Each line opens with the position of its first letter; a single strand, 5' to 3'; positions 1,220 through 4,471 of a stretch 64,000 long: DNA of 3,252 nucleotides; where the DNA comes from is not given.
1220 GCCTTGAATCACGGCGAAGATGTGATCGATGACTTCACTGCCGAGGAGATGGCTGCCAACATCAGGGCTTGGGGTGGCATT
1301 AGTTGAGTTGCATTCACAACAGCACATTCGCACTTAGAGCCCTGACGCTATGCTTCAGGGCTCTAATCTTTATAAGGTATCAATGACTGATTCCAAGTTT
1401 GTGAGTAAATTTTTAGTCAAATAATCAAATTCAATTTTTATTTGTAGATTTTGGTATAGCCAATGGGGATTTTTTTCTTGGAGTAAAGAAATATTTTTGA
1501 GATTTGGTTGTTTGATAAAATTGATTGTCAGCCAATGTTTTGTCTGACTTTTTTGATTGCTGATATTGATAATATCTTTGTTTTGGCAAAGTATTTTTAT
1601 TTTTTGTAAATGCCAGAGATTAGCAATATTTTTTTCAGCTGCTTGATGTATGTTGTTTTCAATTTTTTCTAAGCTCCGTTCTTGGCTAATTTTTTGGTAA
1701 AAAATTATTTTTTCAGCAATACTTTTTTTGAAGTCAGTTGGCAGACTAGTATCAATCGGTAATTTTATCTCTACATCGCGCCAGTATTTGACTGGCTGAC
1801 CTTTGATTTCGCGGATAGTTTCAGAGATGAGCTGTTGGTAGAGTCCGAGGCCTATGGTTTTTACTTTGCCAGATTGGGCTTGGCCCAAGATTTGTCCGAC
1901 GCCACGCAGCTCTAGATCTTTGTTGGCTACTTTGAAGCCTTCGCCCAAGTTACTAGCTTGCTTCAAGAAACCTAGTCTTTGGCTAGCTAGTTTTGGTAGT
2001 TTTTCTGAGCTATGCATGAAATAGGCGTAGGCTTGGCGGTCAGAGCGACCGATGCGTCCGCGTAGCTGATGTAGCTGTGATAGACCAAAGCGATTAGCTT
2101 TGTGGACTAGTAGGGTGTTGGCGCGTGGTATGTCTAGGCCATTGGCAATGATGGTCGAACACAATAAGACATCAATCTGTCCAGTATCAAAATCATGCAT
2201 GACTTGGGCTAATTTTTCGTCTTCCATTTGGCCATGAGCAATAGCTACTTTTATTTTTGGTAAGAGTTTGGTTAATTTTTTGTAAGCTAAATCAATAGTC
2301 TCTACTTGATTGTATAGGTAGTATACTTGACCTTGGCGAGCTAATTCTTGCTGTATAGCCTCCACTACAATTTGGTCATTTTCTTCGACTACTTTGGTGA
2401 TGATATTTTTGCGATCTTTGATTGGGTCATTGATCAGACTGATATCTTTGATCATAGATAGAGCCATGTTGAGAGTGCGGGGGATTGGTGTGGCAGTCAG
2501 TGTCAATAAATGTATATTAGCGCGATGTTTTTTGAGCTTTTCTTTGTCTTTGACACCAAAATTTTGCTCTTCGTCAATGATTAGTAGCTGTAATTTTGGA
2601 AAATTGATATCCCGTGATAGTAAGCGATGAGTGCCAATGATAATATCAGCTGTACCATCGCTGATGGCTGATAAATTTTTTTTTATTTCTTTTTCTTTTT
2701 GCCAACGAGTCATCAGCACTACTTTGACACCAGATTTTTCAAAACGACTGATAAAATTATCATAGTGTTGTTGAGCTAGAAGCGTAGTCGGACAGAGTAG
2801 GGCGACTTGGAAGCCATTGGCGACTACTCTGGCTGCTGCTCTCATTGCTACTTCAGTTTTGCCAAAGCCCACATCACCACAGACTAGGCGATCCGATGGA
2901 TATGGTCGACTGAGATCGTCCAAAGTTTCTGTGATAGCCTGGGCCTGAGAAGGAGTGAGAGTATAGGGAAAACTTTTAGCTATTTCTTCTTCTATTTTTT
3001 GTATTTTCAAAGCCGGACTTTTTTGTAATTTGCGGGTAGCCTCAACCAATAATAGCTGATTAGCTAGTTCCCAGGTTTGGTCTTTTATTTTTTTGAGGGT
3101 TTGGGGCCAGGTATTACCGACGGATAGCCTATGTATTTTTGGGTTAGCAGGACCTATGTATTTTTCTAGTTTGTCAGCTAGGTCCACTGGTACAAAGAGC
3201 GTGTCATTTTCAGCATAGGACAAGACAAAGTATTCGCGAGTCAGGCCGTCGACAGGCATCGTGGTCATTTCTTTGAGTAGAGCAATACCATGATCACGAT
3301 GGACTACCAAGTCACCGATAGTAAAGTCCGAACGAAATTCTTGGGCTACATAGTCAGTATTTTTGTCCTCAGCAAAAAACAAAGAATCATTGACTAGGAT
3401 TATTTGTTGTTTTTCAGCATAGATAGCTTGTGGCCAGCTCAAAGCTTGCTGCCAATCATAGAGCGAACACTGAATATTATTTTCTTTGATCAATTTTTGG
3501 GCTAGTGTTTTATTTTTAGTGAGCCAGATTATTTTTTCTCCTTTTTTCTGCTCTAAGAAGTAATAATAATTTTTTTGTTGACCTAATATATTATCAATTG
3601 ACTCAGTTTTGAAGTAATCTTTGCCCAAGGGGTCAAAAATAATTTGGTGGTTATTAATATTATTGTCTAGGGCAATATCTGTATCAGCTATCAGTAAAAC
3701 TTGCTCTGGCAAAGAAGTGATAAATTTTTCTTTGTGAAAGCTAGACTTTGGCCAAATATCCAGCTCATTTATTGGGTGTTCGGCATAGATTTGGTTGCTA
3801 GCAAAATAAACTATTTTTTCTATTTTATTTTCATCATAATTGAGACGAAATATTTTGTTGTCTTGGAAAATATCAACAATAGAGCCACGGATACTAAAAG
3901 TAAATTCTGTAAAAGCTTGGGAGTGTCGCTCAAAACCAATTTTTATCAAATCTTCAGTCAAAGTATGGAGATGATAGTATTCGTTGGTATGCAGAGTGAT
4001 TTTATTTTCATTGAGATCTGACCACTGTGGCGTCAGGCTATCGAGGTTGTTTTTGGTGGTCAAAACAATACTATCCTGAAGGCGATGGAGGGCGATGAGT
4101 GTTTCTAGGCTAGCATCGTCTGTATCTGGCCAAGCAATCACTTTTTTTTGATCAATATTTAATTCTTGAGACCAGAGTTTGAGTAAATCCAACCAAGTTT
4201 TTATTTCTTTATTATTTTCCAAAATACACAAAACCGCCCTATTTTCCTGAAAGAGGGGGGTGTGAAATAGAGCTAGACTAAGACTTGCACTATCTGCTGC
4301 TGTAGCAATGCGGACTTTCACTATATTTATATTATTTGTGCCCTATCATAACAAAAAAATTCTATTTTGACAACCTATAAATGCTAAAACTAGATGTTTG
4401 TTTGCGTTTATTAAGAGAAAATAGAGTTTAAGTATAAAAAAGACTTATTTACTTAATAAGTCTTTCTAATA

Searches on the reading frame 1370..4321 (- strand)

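Call 92: search_protein_families(library=pfam, proteins=[window:1370-4321:-], max_evalue=0.001)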
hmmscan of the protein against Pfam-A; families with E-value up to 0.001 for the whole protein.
window:1370-4321:- (983 aa): 5 families
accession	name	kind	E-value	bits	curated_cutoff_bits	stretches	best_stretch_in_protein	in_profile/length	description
PF00270.35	DEAD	-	8.7e-25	87.8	26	1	456-618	1-165/167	DEAD/DEAH box helicase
PF00271.37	Helicase_C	-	2.2e-22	79.8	23.5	1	654-760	4-109/110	Helicase conserved C-terminal domain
PF02559.22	CarD_TRCF_RID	-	6.8e-18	64.9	23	1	333-389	1-57/57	CarD-like/TRCF RID domain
PF17757.6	UvrB_inter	-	1.1e-11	45.1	22.9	1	108-195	1-91/91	UvrB interaction domain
PF03461.20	TRCF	-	0.0004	21.1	25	0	854-928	1-81/95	TRCF domain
